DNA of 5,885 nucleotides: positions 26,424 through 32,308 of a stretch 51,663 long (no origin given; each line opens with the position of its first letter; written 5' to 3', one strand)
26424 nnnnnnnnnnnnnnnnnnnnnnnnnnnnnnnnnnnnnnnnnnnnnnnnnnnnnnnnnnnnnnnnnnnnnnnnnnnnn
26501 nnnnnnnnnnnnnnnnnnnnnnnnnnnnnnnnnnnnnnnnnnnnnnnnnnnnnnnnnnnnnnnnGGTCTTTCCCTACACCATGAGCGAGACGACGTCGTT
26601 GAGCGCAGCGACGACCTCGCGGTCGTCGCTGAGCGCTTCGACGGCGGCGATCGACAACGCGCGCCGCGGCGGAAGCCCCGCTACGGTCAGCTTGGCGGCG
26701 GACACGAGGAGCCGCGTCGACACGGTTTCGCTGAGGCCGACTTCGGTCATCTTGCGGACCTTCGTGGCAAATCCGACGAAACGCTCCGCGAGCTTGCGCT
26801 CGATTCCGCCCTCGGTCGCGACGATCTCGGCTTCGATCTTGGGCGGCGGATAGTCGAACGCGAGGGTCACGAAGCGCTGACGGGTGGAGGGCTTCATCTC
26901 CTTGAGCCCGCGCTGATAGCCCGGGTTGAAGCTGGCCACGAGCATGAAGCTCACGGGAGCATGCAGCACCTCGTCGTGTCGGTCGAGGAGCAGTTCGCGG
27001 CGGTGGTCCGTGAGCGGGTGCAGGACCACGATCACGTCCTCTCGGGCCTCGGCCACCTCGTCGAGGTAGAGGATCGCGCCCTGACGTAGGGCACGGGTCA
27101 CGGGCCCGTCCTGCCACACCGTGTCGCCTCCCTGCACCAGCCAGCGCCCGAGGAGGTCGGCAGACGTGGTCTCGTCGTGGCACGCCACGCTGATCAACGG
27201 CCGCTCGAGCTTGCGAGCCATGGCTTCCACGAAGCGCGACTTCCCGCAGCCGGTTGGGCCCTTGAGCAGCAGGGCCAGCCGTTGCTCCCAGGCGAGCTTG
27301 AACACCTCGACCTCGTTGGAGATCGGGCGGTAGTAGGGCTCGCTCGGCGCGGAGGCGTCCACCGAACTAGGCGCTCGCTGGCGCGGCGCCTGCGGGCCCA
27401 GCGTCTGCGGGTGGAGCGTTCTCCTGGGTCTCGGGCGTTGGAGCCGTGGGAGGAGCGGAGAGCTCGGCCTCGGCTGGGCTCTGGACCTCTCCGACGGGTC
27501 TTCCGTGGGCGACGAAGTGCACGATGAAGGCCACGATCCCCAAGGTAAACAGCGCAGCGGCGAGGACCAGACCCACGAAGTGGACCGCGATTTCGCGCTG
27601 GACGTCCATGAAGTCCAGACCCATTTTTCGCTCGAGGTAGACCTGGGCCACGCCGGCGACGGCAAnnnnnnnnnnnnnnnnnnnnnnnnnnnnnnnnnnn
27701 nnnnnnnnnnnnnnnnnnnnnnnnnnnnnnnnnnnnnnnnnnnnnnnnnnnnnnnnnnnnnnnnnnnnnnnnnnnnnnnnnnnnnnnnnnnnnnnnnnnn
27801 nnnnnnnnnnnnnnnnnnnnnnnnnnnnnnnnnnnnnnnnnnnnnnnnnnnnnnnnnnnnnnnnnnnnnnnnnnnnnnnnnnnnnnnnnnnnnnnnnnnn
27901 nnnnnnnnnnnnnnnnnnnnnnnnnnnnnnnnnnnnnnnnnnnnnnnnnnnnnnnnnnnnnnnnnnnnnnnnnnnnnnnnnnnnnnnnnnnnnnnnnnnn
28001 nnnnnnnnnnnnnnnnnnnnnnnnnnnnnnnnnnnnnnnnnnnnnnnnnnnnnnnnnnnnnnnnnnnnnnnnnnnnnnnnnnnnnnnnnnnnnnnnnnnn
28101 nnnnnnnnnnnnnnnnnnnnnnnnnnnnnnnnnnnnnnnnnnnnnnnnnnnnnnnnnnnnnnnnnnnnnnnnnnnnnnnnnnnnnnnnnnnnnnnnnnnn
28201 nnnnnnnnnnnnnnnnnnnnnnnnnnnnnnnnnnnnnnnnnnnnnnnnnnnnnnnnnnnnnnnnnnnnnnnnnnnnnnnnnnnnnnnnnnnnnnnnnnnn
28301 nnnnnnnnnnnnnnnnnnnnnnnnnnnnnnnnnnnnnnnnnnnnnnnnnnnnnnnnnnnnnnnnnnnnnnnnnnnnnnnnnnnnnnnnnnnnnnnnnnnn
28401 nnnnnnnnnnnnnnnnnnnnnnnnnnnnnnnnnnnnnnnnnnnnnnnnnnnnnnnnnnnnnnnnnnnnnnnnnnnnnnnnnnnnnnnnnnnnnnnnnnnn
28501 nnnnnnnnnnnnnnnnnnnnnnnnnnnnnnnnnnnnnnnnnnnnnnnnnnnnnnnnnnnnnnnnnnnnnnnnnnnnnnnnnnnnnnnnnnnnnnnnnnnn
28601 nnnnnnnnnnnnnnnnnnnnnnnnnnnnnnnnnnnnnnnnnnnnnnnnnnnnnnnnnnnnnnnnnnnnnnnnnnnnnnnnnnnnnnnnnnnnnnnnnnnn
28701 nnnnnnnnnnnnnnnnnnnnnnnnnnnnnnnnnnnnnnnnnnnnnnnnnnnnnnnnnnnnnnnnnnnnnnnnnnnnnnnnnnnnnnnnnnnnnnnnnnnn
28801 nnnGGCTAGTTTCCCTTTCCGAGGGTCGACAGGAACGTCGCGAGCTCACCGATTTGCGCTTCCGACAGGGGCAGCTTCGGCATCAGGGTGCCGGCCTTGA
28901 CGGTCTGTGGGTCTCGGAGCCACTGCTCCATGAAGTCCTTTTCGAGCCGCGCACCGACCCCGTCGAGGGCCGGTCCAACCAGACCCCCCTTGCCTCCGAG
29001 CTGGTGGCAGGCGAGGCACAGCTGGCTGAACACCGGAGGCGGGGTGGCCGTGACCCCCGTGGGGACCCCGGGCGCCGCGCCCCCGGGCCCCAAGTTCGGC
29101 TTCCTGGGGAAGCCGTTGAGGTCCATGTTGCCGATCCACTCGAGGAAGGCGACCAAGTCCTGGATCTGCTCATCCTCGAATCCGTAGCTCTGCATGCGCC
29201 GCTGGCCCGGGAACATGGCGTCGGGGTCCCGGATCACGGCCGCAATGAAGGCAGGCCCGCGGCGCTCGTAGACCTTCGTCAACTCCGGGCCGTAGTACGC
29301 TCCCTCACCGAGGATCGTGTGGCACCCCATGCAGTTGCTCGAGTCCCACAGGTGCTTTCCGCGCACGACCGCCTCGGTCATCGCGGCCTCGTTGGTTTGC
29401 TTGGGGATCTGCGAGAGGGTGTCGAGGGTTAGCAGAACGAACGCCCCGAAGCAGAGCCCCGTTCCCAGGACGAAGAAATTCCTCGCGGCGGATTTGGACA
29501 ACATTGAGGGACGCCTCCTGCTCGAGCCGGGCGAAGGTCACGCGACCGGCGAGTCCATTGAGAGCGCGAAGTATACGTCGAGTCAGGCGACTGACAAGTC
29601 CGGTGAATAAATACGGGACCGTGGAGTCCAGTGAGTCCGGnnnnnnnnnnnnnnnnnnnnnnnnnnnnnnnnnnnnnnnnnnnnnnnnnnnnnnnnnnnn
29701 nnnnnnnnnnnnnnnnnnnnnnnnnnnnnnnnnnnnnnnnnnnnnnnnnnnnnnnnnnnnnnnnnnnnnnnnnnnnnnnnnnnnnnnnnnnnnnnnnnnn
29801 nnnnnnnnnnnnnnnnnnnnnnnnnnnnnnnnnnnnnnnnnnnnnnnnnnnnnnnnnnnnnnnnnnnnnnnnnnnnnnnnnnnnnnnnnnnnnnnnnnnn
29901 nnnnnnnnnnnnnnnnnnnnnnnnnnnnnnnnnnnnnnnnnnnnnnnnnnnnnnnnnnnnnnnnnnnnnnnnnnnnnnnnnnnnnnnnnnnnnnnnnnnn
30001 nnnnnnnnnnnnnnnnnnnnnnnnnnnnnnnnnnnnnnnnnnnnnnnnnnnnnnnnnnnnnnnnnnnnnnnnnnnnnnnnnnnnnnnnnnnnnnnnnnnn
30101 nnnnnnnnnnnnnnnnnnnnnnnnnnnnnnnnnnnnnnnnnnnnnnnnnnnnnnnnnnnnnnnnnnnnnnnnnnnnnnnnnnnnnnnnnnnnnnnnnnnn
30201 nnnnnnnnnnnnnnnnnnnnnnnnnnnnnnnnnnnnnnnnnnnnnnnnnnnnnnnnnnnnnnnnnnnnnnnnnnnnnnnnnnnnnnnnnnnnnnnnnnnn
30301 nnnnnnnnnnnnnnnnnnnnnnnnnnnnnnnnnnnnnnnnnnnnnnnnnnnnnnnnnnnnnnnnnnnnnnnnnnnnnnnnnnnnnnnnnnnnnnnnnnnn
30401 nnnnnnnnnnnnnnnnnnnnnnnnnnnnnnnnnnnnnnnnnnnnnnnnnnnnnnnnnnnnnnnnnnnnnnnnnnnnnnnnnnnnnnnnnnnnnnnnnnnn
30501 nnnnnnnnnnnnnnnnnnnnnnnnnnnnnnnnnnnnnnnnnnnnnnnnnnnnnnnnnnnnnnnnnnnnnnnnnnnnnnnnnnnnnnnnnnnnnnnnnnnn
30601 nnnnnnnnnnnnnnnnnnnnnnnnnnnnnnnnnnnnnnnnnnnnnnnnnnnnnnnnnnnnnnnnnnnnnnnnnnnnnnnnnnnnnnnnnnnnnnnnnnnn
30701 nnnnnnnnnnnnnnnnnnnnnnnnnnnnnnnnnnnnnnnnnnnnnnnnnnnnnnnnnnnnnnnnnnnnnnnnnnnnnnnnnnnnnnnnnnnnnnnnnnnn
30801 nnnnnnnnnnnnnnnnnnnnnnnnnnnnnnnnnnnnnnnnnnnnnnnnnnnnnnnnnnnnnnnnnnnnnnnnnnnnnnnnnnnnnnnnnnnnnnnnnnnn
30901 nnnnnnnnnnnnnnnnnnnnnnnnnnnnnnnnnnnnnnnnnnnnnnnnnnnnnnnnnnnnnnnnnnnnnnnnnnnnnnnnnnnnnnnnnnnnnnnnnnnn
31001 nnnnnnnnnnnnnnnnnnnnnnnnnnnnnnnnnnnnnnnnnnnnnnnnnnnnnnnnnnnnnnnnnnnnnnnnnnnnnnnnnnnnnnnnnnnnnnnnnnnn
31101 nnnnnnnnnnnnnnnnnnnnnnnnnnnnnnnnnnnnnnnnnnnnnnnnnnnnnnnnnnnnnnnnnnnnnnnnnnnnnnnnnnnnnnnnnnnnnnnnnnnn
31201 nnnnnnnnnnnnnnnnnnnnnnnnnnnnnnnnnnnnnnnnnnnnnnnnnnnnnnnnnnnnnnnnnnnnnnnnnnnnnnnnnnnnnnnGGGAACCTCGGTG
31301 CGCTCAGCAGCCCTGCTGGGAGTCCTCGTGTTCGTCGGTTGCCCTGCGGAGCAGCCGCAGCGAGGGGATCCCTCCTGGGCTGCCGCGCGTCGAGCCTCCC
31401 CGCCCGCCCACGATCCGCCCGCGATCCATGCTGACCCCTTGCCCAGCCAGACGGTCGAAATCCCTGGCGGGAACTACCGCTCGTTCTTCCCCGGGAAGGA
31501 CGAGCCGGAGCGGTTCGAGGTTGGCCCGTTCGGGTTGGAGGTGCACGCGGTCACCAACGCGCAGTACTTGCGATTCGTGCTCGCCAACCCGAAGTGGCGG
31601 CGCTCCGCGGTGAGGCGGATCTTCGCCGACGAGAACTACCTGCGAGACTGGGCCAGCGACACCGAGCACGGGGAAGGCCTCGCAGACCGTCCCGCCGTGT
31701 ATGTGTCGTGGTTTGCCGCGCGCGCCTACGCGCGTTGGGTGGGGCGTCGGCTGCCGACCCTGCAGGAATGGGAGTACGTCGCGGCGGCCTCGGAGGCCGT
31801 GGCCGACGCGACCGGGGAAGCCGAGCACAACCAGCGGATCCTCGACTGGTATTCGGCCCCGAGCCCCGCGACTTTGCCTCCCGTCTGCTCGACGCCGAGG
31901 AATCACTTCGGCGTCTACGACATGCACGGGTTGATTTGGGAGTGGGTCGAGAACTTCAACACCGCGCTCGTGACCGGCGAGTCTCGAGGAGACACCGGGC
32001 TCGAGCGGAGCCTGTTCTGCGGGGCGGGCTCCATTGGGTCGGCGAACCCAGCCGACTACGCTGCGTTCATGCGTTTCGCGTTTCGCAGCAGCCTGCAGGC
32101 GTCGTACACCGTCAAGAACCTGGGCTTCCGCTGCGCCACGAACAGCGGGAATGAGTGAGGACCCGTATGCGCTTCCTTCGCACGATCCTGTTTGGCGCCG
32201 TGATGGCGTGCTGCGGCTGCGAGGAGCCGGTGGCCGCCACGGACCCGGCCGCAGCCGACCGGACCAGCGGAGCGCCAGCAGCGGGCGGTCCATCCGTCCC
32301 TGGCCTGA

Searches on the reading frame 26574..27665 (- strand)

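Call 15: search_protein_families(library=pfam, proteins=[window:26574-27665:-], max_evalue=0.001)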
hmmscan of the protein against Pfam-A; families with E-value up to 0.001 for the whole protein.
window:26574-27665:- (363 aa): 5 families
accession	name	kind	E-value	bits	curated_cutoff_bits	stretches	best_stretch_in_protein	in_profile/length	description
PF07728.20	AAA_5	-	3e-37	128.2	22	1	132-265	2-139/139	AAA domain (dynein-related subfamily)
PF08406.16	CbbQ_C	-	7.6e-26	90.6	20.6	1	278-360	1-83/85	CbbQ/NirQ/NorQ C-terminal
PF01078.27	Mg_chelatase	-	5.3e-08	32.9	20.3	1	179-249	92-159/207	Magnesium chelatase, subunit ChlI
PF13401.12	AAA_22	-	6.3e-05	23.7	27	1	128-173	4-52/130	AAA domain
PF00004.35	AAA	-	7.6e-05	23.6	21.2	1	132-204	1-66/131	ATPase family associated with various cellular activities (AAA)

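Call 84: search_protein_families(library=ncbifam, proteins=[window:26574-27665:-], max_evalue=0.00001)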
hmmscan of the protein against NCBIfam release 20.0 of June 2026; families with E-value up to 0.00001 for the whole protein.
window:26574-27665:- (363 aa): 3 families
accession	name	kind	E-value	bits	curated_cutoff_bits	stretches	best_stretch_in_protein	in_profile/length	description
TIGR02640.1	gas_vesic_GvpN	equivalog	1.7e-16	60.5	266.8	2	183-326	93-235/262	gas vesicle protein GvpN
NF047784.1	MadB_ATPase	equivalog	5.5e-07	29.1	475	0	121-170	25-74/298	MadB family AAA-type ATPase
TIGR01650.1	PD_CobS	equivalog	1.3e-06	27.8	558.55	1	124-247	61-186/327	cobaltochelatase subunit CobS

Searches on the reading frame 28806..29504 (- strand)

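Call 15: search_protein_families(library=pfam, proteins=[window:28806-29504:-], max_evalue=0.001)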
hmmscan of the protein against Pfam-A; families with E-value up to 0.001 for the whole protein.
window:28806-29504:- (232 aa): 4 families
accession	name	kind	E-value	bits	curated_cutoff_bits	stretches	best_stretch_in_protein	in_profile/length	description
PF00034.26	Cytochrom_C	-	5.7e-20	72.9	21.3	2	47-123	2-88/90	Cytochrome c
PF13442.11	Cytochrome_CBB3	-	3.8e-14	53.2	27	2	46-121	3-68/68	Cytochrome C oxidase, cbb3-type, subunit III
PF02433.20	FixO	-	6e-05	23.1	29.6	0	176-212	102-138/219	Cytochrome C oxidase, mono-heme subunit/FixO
PF22085.1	NorB_cytochrome_c-like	-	6.2e-05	23.9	29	1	37-77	8-49/181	Nitric oxide reductase subunit B, cytochrome c-like domain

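Call 84: search_protein_families(library=ncbifam, proteins=[window:28806-29504:-], max_evalue=0.00001)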
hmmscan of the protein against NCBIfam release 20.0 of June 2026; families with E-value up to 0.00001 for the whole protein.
window:28806-29504:- (232 aa): 7 families
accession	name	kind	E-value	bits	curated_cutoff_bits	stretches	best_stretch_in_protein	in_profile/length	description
TIGR04485.1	thiosulf_SoxX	equivalog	1.2e-18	67.6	61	2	162-227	4-77/78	sulfur oxidation c-type cytochrome SoxX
TIGR02603.1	CxxCH_TIGR02603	domain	8.2e-18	64.7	68.15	2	47-97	4-53/134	putative heme-binding domain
NF050122.1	bc1_QcrC_actin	exception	2.2e-13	50.1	200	1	10-125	8-118/253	cytochrome bc1 complex diheme cytochrome c subunit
NF045773.1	cytochro_C550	exception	1e-12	48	125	1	152-226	49-117/118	cytochrome c550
NF045774.1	cytochro_C551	exception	1.3e-10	41.2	118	0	157-227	44-108/110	cytochrome c551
NF040971.1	cytc_ExtS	equivalog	2.7e-10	40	100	1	43-224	75-261/262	selenite/tellurite reduction operon c-type cytochrome lipoprotein ExtS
NF043008.1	Cyt550_Brdyrhiz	equivalog_domain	7.6e-07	29.3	240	0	29-81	8-61/131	cytochrome c-550 CycA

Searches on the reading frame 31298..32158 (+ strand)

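Call 15: search_protein_families(library=pfam, proteins=[window:31298-32158:+], max_evalue=0.001)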
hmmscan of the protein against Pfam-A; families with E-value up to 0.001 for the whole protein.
window:31298-32158:+ (286 aa): 1 family
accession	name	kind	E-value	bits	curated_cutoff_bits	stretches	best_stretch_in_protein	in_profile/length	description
PF03781.23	FGE-sulfatase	-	9.4e-35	120.9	23.3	1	51-280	4-254/255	Sulfatase-modifying factor enzyme 1-like domain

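Call 84: search_protein_families(library=ncbifam, proteins=[window:31298-32158:+], max_evalue=0.00001)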
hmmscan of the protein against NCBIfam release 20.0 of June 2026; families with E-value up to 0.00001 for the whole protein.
window:31298-32158:+ (286 aa): 3 families
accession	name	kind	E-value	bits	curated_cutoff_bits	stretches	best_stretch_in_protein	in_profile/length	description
TIGR03440.2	egtB_TIGR03440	equivalog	5.4e-16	58.7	360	1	129-218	272-349/413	ergothioneine biosynthesis protein EgtB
NF041186.1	SenA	equivalog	2.6e-14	53.4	420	1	64-218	190-319/382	selenoneine synthase SenA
NF051459.1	pyoverdine_PvdO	equivalog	1.4e-09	37.5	500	1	129-280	116-277/280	dihydropyoverdine dehydrogenase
